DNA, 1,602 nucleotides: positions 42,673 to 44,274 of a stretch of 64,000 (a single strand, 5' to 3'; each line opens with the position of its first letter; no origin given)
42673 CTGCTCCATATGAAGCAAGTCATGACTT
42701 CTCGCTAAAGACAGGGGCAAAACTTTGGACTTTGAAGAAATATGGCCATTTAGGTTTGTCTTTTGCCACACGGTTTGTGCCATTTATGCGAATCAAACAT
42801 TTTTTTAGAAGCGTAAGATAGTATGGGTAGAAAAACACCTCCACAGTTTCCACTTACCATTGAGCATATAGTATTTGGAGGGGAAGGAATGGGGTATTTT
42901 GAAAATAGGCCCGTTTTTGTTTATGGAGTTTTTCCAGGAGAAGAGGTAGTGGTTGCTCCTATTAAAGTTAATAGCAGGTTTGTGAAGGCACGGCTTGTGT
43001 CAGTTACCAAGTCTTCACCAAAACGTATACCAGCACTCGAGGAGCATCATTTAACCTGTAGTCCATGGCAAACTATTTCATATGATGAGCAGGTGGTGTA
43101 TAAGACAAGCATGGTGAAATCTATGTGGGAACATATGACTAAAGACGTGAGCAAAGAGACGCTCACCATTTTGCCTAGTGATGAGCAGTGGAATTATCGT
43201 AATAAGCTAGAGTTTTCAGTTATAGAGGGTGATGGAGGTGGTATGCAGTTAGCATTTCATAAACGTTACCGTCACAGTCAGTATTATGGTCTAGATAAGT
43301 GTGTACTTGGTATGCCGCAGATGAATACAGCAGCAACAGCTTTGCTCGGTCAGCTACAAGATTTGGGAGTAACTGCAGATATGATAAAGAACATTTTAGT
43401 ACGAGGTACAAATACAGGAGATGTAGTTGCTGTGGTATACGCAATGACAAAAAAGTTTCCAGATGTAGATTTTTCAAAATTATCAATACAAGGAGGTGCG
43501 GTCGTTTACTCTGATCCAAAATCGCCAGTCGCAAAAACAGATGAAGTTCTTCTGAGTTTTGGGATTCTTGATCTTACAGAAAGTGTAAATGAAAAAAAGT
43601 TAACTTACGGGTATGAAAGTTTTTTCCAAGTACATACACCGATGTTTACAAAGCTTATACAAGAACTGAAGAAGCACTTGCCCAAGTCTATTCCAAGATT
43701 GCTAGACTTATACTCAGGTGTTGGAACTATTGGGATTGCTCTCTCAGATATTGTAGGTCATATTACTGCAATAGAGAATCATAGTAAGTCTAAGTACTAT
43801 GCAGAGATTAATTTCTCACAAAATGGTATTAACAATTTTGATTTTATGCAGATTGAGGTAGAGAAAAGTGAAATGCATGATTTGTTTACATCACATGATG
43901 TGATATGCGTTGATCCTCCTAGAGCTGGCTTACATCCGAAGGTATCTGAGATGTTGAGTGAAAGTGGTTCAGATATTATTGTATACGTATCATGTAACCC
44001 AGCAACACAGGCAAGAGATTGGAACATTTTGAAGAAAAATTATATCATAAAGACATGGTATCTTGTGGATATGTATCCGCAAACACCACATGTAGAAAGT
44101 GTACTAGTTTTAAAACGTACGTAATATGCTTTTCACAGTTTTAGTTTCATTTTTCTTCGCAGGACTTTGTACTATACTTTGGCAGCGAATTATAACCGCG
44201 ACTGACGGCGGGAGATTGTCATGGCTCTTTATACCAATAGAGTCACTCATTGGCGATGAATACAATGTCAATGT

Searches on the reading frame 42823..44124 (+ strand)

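Call 55: search_protein_families(library=pfam, proteins=[window:42823-44124:+], max_evalue=0.00001)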
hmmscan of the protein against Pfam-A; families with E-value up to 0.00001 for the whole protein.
window:42823-44124:+ (433 aa): 1 family
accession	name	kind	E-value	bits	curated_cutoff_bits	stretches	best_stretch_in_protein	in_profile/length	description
PF05958.17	tRNA_U5-meth_tr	-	7.6e-23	81.5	23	1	107-432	18-356/357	tRNA (Uracil-5-)-methyltransferase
